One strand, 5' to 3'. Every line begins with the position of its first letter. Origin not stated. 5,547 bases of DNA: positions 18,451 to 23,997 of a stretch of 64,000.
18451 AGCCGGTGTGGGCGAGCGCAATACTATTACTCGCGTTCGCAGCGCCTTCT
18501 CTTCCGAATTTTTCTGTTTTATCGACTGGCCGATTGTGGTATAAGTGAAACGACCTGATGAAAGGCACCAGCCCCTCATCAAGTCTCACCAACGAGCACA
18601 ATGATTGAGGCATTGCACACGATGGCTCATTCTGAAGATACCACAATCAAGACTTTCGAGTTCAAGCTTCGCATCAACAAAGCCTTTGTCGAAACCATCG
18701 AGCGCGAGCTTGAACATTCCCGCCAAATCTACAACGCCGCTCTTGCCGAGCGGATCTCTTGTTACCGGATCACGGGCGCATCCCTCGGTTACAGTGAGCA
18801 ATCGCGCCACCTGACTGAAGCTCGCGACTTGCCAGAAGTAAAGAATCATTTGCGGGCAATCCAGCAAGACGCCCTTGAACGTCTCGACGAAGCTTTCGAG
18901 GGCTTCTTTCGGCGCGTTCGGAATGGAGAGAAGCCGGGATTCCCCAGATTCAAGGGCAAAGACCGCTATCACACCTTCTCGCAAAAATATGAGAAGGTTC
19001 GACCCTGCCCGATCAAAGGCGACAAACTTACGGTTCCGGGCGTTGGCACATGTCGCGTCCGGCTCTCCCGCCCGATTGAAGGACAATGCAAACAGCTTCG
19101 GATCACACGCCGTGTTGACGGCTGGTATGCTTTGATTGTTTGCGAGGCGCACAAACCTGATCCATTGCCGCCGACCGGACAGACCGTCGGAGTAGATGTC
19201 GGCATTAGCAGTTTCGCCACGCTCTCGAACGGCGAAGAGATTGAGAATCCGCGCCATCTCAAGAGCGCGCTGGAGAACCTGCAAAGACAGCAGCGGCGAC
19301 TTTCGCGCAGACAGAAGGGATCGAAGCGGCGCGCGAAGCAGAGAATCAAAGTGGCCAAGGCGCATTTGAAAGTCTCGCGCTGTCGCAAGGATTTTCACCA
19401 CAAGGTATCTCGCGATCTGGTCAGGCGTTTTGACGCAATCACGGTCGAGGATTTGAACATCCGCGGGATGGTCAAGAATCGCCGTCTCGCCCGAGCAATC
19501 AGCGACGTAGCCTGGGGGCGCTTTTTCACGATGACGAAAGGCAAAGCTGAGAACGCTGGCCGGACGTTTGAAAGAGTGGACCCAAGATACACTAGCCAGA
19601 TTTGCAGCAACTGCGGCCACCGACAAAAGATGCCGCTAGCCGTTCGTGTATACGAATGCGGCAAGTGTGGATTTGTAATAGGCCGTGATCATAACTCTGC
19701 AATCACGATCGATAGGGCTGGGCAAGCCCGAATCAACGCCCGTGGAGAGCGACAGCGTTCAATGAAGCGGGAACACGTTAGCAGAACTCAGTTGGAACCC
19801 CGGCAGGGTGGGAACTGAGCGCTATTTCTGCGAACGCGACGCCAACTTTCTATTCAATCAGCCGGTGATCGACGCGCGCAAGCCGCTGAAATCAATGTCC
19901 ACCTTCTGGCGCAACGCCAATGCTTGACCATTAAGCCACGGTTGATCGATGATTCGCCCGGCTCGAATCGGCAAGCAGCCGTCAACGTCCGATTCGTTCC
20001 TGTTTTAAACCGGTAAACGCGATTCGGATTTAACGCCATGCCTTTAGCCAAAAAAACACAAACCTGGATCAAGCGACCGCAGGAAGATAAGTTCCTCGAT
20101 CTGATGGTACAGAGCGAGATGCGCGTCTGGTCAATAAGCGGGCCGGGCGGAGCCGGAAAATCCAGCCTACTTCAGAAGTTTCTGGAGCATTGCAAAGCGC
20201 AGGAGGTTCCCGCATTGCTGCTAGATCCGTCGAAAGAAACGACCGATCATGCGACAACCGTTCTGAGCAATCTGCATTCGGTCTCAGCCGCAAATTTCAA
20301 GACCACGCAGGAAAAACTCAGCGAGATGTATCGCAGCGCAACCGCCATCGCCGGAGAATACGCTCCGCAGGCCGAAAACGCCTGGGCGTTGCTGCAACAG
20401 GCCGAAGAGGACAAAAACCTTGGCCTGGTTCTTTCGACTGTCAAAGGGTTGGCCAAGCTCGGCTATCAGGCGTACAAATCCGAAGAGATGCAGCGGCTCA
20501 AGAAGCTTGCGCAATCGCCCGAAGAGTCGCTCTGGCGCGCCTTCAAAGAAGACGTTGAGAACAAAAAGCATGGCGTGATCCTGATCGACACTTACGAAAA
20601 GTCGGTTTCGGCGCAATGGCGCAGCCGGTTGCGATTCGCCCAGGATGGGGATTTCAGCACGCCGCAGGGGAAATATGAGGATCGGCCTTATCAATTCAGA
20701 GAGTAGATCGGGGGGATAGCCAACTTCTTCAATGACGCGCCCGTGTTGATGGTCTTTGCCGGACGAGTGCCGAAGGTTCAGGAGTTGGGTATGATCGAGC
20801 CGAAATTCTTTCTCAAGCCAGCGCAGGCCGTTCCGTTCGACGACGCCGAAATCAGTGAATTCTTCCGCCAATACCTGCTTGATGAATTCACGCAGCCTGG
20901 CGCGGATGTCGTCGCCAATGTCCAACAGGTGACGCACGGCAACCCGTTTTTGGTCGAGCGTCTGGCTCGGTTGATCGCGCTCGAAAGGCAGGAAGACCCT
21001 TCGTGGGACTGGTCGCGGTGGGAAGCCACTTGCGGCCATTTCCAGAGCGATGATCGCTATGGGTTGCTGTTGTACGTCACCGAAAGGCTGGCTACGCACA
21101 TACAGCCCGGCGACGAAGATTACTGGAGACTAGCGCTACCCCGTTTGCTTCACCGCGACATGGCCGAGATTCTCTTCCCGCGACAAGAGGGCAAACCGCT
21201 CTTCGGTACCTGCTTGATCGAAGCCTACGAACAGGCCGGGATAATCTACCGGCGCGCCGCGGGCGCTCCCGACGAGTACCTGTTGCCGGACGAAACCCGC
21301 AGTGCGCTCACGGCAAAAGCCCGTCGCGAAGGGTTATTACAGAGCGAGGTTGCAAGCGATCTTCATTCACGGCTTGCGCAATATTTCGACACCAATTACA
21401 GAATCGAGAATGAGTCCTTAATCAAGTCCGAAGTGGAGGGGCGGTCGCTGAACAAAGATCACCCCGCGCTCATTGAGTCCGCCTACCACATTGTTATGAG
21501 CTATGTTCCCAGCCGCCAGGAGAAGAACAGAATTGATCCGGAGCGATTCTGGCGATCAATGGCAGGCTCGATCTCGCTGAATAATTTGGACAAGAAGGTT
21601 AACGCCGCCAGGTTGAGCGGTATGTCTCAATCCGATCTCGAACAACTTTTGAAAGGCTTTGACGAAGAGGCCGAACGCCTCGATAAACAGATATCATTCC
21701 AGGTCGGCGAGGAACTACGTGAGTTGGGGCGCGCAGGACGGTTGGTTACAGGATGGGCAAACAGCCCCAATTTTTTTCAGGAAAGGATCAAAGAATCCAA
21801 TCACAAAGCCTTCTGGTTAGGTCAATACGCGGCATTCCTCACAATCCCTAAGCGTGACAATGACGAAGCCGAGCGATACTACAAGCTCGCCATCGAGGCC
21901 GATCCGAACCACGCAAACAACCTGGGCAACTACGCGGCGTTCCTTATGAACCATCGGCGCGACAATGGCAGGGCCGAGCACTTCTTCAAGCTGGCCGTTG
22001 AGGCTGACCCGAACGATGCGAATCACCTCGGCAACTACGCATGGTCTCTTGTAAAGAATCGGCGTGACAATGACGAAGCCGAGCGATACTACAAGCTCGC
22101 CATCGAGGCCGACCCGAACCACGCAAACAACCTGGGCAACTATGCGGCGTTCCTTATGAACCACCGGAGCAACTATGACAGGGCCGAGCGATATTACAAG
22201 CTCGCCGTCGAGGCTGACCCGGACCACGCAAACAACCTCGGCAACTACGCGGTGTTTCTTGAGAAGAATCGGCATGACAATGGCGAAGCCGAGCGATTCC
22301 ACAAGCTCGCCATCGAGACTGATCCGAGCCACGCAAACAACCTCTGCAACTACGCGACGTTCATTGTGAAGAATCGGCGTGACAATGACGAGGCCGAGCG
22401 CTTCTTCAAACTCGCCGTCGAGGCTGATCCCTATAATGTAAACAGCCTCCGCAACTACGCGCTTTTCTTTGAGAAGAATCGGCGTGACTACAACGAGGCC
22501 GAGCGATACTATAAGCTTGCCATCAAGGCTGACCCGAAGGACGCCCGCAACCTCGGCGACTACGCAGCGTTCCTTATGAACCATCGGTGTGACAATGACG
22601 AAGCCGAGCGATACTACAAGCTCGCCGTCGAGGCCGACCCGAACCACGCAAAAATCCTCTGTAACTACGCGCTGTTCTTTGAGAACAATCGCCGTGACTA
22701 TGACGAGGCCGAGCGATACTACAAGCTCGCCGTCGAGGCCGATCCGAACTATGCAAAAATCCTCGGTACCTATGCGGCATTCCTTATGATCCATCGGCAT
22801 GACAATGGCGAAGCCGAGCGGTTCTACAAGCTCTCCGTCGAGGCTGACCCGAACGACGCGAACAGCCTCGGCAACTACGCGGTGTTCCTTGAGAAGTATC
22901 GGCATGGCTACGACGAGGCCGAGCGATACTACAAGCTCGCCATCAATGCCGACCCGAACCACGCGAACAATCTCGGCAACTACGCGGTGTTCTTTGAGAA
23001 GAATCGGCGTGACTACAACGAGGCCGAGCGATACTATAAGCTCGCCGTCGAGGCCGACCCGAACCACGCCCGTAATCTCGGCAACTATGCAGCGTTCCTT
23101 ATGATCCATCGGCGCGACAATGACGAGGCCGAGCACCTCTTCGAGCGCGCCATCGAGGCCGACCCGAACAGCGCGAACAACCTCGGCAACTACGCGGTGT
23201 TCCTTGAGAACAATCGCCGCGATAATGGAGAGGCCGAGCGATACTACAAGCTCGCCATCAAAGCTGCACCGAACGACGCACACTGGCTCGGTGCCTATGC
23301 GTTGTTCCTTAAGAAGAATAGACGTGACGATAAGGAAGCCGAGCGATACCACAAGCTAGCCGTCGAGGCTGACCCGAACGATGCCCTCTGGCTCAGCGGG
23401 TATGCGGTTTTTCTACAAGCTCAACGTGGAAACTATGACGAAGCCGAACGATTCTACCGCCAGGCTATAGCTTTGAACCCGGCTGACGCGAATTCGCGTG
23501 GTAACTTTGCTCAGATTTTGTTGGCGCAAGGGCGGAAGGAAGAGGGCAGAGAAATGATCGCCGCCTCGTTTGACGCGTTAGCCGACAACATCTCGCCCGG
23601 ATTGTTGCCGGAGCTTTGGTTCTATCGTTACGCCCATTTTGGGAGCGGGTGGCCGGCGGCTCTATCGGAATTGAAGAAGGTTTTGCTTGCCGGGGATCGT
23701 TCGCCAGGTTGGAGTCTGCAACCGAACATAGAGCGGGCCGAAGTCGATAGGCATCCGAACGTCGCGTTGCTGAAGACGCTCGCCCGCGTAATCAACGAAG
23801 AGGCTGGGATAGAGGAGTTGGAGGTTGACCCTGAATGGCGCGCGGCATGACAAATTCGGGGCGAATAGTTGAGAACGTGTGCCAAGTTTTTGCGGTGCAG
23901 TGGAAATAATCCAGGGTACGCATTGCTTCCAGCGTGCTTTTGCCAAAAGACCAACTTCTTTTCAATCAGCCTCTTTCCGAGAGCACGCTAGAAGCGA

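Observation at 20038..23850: STAND-NTPase-TPR gene (about 1,270 codons) split by a single in-frame TAG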

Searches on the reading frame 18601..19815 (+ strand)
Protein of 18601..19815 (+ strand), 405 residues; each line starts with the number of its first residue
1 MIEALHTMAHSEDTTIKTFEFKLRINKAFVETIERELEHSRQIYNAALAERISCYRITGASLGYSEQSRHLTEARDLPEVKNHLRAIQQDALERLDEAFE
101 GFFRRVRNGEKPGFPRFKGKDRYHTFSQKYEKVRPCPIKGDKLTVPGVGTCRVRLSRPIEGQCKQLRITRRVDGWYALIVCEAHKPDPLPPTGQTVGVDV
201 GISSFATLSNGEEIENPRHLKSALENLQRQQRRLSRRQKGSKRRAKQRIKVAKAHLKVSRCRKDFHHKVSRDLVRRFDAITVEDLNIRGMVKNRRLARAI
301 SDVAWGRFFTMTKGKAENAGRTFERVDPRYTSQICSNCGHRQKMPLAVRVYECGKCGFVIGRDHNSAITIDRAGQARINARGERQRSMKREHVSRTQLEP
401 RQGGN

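Call 28: search_protein_families(library=pfam, proteins=[window:18601-19815:+], max_evalue=0.001)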
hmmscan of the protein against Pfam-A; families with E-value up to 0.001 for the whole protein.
window:18601-19815:+ (405 aa): 2 families
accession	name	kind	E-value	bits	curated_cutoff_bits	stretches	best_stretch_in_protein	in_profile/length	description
PF01385.25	OrfB_IS605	-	8.3e-35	120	30.5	1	179-294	2-120/120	Probable transposase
PF07282.18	Cas12f1-like_TNB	-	1.5e-21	76.7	26.3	1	305-370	1-60/60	Cas12f1-like, TNB domain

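Call 43: search_protein_families(library=ncbifam, proteins=[window:18601-19815:+], max_evalue=0.001)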
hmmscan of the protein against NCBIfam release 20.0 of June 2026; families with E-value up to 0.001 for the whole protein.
window:18601-19815:+ (405 aa): 6 families
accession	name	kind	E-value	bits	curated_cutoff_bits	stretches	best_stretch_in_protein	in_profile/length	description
NF040570.1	guided_TnpB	subfamily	4.2e-89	299.5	100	1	20-370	2-386/389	RNA-guided endonuclease TnpB family protein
NF038281.1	IS200_TnpB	exception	4.9e-86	289.1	425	1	17-374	2-359/360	IS200/IS605 family element RNA-guided endonuclease TnpB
NF038192.1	V_cas_c2c8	exception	1.9e-48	165.8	350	2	87-343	154-455/457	type V CRISPR-associated protein C2c8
NF038280.1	IS607_TnpB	exception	4.9e-46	157.6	350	1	106-399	105-417/431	IS607 family element RNA-guided endonuclease TnpB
NF049972.1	CRISPR_Cas12f2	exception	1.5e-17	63.6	450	1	194-374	327-519/524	type V CRISPR-associated effector Cas12f2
TIGR01766.2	TIGR01766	domain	4.3e-14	52.8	32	1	260-332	3-82/82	IS200/IS605 family accessory protein TnpB-related protein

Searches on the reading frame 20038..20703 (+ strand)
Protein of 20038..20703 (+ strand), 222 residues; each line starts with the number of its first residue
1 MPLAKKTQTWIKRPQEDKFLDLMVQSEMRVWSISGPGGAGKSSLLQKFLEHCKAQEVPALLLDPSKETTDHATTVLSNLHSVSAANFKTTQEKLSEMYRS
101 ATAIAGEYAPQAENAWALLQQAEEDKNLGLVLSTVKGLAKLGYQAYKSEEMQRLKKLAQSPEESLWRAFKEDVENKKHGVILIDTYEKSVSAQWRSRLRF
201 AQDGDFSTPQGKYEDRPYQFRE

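Call 5: search_protein_families(library=pfam, proteins=[window:20038-20703:+], max_evalue=0.1)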
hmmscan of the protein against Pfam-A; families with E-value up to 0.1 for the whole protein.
window:20038-20703:+ (222 aa): 19 families
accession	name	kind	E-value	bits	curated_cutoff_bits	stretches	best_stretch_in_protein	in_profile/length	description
PF24883.2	NPHP3_N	-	3.1e-05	24.7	24.8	1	15-122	8-120/164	Nephrocystin 3, N-terminal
PF13401.12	AAA_22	-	0.00018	22.2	27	1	31-105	8-61/130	AAA domain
PF14516.12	AAA_35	-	0.00037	19.8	27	1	4-66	7-69/331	AAA-like domain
PF25199.1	nSTAND_NTPase5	-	0.00047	20.5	34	1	8-72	17-86/145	Novel STAND NTPase 5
PF13191.12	AAA_16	-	0.00074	20.5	32.6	1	28-59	24-55/167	AAA ATPase domain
PF07693.20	KAP_NTPase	-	0.001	18.9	20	1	29-184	21-158/293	KAP family P-loop domain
PF01443.25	Viral_helicase1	-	0.0028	17.9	21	1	33-104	3-64/228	Viral superfamily 1 RNA helicase core domain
PF03029.23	ATP_bind_1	-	0.003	17.8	27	1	33-73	1-43/240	Conserved hypothetical ATP binding protein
PF00005.33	ABC_tran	-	0.0053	17.8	25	1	29-117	12-90/137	ABC transporter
PF13604.12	AAA_30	-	0.0054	16.9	27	1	22-74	12-64/191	AAA domain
PF01637.24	ATPase_2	-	0.0056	17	33.2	1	27-122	19-104/225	ATPase domain predominantly from Archaea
PF02492.25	cobW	-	0.0056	16.7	20.7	1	31-72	3-44/180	CobW/HypB/UreG, nucleotide-binding domain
PF03193.22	RsgA_GTPase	-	0.012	15.8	30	1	15-57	93-137/174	RsgA GTPase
PF12775.13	AAA_7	-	0.013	15.4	25.8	1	19-73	25-78/181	P-loop containing dynein motor region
PF00931.28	NB-ARC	-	0.015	15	23.5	1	22-52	12-42/248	NB-ARC domain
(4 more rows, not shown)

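Call 45: list_cluster_members(proteins=[window:20038-20703:+, window:20743-23847:+, window:18601-19815:+, window:20749-23847:+])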
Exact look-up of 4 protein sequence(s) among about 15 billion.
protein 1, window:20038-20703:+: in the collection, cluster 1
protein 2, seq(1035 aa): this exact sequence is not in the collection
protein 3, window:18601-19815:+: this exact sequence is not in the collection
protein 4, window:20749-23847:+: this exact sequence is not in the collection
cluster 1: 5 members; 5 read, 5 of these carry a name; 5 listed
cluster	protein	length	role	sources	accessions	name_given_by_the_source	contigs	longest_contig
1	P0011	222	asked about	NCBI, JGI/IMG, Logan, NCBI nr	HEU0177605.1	MAG TPA: hypothetical protein VFV58_25360 [Blastocatellia bacterium] | hypothetical protein | hypothetical protein [Blastocatellia bacterium]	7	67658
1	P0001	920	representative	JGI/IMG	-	Tfp pilus assembly protein PilF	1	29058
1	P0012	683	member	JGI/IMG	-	Tfp pilus assembly protein PilF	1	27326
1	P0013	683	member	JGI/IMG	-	Tfp pilus assembly protein PilF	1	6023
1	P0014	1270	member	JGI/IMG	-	Tfp pilus assembly protein PilF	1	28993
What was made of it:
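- The exact 222-aa product is in NCBI (HEU0177605.1, Blastocatellia MAG), JGI/IMG and Logan (call 45). The window comes from a metagenome-assembled genome (call 45).
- Tried and rejected: The organism was identified through the exact-protein look-up instead (call 45).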

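Call 46: find_encoding_contigs(protein=P0011, flank=5000, max_places=10)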
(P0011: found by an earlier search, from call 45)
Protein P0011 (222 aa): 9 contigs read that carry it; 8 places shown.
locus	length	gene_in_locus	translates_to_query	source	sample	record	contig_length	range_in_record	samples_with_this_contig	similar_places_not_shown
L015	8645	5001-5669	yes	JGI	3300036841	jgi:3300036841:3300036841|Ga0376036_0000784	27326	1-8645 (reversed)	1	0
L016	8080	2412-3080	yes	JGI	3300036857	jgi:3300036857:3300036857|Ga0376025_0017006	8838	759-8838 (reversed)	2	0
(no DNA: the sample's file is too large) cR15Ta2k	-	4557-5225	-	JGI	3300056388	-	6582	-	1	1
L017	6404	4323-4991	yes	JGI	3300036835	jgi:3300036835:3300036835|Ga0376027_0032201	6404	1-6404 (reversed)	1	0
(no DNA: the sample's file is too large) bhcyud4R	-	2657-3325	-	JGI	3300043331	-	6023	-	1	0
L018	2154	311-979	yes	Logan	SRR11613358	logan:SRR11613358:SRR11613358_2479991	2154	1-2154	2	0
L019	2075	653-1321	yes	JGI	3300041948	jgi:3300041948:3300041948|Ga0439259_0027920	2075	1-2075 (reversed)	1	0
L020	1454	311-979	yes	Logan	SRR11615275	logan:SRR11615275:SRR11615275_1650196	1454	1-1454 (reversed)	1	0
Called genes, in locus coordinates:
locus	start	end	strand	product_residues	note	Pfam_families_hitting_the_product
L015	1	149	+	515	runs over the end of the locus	-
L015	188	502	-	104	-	-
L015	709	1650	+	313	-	-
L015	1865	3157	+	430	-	PF07995:GSDH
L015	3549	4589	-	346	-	-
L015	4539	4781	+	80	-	PF07282:Cas12f1-like_TNB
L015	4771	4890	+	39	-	-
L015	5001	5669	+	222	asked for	-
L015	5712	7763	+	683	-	PF13429:TPR_15 (faint), PF13428:TPR_14 (faint), PF07719:TPR_2 (faint), PF13176:TPR_7 (faint), PF13181:TPR_8 (faint), PF25474:TPR_TmcB (faint), PF23914:TPR_CcmH_CycH (faint), PF14559:TPR_19, +3 more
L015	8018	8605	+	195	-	PF13360:PQQ_2 (faint)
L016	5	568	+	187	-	PF07995:GSDH (weak)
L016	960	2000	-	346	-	-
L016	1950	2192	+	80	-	PF07282:Cas12f1-like_TNB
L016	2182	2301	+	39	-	-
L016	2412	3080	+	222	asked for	-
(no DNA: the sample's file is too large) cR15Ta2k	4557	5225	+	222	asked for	-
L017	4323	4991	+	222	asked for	-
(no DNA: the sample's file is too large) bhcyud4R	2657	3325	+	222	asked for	-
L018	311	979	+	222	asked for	-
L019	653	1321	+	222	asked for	-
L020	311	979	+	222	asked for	-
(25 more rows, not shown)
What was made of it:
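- It is called on at least 9 contigs from JGI 3300036841, 3300036857, 3300036835, 3300041948, 3300056388 and 3300043331 and from SRR11613358 and SRR11615275 (call 46). The identical 222-aa truncated ORF is assembled in about 8 different samples or runs by at least three pipelines (NCBI TPA MAG, JGI, Logan; calls 45, 46). Gene callers annotate two ORFs in all TAG contigs (call 46).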

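Call 47: find_encoding_contigs(protein=P0014, flank=5000, max_places=4)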
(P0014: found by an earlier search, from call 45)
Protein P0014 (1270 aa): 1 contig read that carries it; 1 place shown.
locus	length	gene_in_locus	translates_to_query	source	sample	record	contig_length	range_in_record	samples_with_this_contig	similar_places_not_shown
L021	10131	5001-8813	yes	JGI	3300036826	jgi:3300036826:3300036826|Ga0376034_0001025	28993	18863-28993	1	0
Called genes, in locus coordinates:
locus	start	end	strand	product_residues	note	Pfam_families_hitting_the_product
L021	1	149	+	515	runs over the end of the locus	-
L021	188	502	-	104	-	-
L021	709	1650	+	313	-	-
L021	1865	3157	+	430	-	PF07995:GSDH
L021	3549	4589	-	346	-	-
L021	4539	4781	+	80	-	PF07282:Cas12f1-like_TNB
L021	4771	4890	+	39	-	-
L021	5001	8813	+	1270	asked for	PF04733:Coatomer_E (faint), PF23914:TPR_CcmH_CycH (faint), PF23241:HAT_PRP39_C (faint), PF13429:TPR_15 (faint), PF13176:TPR_7 (faint), PF13181:TPR_8 (faint), PF13424:TPR_12 (faint), PF14559:TPR_19, +8 more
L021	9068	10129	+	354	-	?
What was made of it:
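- The intact allele coexists in the same population (call 47).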

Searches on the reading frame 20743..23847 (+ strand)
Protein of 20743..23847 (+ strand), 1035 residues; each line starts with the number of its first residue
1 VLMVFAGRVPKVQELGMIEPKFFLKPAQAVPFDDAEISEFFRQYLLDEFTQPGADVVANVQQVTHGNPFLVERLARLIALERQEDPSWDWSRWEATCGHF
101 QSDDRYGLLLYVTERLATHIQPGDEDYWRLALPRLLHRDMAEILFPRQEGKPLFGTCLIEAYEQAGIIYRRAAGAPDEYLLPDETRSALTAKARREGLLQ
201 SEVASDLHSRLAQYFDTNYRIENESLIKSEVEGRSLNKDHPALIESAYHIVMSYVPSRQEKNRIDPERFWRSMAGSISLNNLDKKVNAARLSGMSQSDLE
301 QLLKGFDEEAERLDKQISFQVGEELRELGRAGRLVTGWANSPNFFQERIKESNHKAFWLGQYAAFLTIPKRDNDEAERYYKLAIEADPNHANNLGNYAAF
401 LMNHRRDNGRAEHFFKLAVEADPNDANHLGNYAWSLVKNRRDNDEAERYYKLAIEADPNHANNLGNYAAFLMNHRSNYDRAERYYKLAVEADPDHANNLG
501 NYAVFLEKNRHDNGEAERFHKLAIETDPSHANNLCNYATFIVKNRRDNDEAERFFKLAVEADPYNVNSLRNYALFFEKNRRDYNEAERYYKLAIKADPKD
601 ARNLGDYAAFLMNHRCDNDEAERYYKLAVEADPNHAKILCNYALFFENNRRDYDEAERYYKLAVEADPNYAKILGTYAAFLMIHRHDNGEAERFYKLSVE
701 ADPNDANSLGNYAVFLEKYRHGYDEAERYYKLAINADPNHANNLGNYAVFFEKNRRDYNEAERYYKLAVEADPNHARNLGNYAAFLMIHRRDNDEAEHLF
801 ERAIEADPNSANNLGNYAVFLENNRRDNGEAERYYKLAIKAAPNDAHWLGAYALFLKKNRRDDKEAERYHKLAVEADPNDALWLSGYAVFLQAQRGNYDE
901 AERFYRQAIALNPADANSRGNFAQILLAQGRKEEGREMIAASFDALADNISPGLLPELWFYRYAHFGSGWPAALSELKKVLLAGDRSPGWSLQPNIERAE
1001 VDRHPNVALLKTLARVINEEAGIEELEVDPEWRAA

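Call 5: search_protein_families(library=pfam, proteins=[window:20743-23847:+], max_evalue=0.1)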
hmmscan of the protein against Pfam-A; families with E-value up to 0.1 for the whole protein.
window:20743-23847:+ (1035 aa): 28 families (the best 25 are shown)
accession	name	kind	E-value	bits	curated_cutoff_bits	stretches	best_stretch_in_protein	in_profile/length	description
PF13431.12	TPR_17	-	2.2e-55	180.8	24.4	10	799-826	1-28/34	Tetratricopeptide repeat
PF14559.12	TPR_19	-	5.1e-36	123.3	25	8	894-943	3-52/68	Tetratricopeptide repeat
PF13181.12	TPR_8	-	1.2e-31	106.6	25.7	2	894-914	13-33/34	Tetratricopeptide repeat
PF13428.12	TPR_14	-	1.2e-28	97.1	23.5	3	891-924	10-43/44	Tetratricopeptide repeat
PF07719.23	TPR_2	-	5.2e-25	85.9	27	2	893-914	12-33/34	Tetratricopeptide repeat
PF00515.34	TPR_1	-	3e-22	77.9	27.8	2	893-913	12-32/34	Tetratricopeptide repeat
PF23914.1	TPR_CcmH_CycH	-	1.9e-20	73.7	42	7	787-879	60-154/158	Cytochrome c-type biogenesis protein H TPR domain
PF25474.1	TPR_TmcB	-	1.7e-19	70.4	27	3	620-667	72-119/125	TmcB, TPR repeats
PF13432.12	TPR_16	-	6.4e-18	65.3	32.7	5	617-670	12-64/65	Tetratricopeptide repeat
PF13176.12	TPR_7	-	5.1e-17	60.9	27.9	1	893-915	10-34/36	Tetratricopeptide repeat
PF13424.12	TPR_12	-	2.9e-12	47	30.1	3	883-934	5-63/77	Tetratricopeptide repeat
PF04733.20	Coatomer_E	-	2.3e-09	37.6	21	0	780-836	204-260/290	Coatomer epsilon subunit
PF24575.1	TPR_Slam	-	8.5e-09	36.2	35.2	1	880-935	46-100/104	Surface lipoprotein assembly modifier, N-terminal TPR repeats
PF10038.14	DUF2274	-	6.8e-08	33.3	23.8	0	765-799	15-49/69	Protein of unknown function (DUF2274)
PF23241.1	HAT_PRP39_C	-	1.1e-07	32.4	33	1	760-872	9-119/139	PRP39 C-terminal HAT repeat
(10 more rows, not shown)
